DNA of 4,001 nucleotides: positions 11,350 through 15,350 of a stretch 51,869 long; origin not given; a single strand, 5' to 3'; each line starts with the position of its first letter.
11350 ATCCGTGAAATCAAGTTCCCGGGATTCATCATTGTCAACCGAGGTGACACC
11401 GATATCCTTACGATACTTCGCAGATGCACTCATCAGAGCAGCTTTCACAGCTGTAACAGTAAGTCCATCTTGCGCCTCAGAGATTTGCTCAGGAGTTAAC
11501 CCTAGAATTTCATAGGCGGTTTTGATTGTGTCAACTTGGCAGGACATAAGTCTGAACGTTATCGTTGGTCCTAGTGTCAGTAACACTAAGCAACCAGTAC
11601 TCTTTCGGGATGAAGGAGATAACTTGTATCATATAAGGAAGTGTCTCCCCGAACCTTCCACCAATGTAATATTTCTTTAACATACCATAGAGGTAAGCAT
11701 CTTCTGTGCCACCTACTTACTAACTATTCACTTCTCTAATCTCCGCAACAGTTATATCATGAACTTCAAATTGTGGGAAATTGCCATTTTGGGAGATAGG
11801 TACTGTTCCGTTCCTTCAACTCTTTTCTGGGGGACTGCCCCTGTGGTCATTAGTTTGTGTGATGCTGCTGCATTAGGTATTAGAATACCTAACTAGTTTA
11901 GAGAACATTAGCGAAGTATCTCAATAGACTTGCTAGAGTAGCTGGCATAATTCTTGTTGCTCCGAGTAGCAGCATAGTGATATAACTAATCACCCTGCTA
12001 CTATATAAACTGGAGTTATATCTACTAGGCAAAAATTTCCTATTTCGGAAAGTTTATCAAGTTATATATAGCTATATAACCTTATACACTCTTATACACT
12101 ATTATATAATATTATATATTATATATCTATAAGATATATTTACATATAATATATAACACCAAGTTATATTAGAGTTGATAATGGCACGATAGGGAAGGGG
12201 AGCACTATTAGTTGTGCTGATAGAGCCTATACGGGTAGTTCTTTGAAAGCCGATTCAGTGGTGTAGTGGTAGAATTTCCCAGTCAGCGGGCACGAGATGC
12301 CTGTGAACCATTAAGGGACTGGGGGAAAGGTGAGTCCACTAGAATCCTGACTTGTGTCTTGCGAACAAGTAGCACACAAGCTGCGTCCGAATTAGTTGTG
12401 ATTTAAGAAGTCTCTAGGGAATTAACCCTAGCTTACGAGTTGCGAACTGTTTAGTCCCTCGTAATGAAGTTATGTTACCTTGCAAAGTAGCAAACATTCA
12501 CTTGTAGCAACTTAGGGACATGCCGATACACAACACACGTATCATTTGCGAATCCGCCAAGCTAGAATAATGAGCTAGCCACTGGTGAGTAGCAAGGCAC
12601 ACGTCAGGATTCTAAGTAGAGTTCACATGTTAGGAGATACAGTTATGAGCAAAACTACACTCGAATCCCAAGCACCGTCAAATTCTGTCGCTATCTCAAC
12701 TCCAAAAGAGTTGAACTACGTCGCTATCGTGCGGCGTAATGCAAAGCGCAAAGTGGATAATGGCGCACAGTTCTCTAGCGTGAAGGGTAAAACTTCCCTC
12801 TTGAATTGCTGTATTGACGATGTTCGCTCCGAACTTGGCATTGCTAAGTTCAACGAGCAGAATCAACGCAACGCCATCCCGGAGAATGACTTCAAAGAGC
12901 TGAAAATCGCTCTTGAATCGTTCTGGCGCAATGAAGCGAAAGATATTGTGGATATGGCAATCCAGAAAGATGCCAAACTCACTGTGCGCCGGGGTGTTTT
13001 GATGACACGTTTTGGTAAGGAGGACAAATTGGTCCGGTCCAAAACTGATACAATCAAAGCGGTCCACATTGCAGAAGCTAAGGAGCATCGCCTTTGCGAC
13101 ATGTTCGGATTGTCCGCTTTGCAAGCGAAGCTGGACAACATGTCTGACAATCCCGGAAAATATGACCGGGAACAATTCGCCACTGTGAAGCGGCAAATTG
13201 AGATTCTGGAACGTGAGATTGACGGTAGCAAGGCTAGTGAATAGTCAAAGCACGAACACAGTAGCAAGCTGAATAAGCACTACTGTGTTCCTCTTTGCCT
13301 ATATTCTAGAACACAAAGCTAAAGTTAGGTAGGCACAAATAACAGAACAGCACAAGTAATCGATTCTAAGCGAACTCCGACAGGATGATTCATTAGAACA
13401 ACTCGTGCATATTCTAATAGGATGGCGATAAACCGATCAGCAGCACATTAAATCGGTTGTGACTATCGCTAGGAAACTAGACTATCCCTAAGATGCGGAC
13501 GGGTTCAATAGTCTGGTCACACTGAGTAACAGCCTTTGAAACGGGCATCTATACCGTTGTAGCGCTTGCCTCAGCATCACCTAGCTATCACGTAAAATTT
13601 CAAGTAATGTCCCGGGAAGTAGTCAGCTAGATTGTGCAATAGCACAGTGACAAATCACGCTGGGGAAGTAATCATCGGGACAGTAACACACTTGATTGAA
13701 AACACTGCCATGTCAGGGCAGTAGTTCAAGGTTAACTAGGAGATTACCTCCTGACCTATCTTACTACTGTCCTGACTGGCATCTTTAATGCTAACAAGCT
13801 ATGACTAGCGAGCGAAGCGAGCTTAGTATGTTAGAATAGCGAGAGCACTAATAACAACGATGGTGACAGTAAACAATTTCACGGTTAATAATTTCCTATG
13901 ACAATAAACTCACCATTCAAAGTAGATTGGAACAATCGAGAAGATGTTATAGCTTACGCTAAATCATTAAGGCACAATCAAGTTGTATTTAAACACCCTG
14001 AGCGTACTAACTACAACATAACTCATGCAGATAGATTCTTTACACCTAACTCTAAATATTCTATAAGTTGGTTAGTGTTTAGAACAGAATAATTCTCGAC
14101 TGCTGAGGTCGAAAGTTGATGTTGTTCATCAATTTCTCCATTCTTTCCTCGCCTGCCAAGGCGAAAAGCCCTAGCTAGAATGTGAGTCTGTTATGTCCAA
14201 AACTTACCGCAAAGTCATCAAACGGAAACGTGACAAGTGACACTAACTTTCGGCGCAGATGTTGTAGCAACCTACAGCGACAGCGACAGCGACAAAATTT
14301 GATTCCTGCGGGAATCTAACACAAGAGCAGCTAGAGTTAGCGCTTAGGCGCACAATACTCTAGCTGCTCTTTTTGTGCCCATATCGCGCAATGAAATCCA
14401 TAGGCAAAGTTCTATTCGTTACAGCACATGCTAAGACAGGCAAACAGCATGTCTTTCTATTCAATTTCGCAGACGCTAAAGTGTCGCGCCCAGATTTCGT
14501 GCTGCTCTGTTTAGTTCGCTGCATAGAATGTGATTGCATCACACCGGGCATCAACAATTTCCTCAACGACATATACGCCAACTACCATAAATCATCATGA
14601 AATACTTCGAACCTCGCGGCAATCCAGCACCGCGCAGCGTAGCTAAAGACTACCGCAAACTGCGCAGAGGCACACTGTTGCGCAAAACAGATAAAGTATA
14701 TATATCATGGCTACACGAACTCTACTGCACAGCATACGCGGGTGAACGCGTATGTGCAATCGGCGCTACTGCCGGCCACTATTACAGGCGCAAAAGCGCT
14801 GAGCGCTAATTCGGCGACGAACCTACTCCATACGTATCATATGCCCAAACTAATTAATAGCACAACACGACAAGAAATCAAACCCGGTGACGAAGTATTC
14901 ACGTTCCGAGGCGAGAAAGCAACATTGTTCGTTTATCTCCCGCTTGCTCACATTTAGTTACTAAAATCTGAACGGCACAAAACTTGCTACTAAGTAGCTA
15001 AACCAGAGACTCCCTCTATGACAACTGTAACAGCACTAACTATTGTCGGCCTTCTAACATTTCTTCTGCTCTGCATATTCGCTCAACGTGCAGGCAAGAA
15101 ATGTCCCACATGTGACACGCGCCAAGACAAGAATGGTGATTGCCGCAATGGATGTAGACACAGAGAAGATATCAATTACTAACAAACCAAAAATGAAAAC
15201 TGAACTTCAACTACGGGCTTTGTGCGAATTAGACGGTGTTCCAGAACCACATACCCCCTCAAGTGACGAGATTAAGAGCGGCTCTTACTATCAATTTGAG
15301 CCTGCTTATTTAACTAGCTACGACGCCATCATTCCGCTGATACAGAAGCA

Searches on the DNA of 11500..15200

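Call 71: search_rna_families(source=window, start=11500, end=15200, threshold=evalue, max_evalue=1)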
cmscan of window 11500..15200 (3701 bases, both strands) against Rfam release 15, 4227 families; matches with E-value up to 1: 4.
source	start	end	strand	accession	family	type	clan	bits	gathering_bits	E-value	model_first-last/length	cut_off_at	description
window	14096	14159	+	RF00811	mir-84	Gene; miRNA;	-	22.4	60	0.054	1-75/75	no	mir-84 microRNA precursor family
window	13706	13785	+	RF00019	Y_RNA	Gene;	-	22.1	38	0.34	1-96/96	no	Y RNA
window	13707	13782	+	RF00918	mir-872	Gene; miRNA;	-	21.3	75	0.66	1-81/81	no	mir-872 microRNA precursor family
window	13695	13789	+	RF03299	mir-1000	Gene; miRNA;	-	20.3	50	0.46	1-72/72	no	mir-1000 microRNA precursor family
